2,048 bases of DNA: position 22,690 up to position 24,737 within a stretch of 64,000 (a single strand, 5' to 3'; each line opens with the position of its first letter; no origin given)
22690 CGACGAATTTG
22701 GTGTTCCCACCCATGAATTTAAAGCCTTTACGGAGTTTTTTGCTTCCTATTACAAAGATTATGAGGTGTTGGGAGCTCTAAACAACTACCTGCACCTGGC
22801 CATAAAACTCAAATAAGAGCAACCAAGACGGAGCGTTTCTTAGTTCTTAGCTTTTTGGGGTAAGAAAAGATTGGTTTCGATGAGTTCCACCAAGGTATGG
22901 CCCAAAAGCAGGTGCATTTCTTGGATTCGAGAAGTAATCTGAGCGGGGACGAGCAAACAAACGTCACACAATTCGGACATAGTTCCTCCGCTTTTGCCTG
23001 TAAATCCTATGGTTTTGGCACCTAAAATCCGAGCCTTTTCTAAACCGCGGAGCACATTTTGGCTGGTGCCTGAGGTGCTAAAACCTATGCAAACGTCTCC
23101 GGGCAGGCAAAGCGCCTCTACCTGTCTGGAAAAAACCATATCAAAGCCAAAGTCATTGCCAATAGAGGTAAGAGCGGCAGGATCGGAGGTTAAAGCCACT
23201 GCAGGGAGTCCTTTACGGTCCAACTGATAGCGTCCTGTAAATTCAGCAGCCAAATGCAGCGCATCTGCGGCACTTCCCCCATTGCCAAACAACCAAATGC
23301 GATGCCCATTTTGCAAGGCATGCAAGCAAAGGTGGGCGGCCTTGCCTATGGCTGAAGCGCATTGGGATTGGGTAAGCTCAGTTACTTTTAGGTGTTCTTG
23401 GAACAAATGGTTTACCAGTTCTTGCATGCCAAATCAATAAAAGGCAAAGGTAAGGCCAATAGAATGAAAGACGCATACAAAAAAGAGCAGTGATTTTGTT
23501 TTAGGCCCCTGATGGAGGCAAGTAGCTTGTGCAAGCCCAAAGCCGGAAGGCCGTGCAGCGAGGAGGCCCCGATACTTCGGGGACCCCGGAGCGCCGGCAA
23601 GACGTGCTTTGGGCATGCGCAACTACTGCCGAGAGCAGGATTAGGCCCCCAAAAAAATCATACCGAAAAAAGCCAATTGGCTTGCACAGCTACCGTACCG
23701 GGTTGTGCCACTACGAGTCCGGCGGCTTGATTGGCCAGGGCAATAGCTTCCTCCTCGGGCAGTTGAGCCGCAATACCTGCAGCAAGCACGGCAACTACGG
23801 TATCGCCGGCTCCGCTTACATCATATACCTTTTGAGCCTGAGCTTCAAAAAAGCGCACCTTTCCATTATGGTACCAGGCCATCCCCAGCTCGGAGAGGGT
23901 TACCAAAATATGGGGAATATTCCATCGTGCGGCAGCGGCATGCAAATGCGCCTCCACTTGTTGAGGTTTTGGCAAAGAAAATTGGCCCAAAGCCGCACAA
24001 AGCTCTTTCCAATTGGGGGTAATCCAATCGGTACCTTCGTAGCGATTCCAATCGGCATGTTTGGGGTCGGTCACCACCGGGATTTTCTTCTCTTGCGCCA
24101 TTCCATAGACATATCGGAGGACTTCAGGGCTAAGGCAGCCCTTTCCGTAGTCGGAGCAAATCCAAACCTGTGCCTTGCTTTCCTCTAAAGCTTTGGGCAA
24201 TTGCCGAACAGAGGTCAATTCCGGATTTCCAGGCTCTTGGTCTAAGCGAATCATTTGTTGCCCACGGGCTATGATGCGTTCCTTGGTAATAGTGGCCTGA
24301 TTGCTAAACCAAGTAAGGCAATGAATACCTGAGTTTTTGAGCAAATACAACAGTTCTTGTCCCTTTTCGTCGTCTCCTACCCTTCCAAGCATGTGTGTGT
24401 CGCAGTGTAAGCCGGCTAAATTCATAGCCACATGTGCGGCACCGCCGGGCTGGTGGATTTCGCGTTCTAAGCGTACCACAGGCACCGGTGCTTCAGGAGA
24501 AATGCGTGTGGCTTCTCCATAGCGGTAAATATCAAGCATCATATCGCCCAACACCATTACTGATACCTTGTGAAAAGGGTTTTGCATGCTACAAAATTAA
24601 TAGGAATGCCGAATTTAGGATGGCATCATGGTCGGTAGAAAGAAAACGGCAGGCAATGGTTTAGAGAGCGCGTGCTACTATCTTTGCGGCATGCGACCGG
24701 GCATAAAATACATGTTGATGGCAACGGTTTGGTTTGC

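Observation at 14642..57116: Eight-copy family of ~145-bp elements with conserved ends and loop but freely covarying stems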

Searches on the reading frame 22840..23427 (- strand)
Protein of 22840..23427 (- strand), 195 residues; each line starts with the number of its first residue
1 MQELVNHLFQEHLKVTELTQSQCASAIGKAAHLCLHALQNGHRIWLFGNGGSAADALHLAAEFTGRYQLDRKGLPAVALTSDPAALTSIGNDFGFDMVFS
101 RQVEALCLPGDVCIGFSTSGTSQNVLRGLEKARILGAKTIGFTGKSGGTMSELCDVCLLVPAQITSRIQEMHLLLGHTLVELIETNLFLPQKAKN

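Call 18: search_protein_families(library=pfam, proteins=[window:22840-23427:-])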
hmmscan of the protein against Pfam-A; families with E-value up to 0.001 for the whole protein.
window:22840-23427:- (195 aa): 2 families
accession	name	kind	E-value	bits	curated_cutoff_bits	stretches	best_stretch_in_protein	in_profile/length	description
PF13580.11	SIS_2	-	2.4e-27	96.1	27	1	14-144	8-138/138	SIS domain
PF01380.27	SIS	-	2.9e-10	40.5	25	1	104-166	48-110/131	SIS domain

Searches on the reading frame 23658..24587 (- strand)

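Call 18: search_protein_families(library=pfam, proteins=[window:23658-24587:-])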
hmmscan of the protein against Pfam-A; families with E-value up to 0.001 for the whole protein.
window:23658-24587:- (309 aa): 2 families
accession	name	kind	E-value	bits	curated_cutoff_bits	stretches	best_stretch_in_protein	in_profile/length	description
PF00294.29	PfkB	-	7.9e-37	127.6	25.8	1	9-300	3-297/302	pfkB family carbohydrate kinase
PF08543.17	Phos_pyr_kin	-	3.2e-06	27.1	27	1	187-287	121-226/246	Phosphomethylpyrimidine kinase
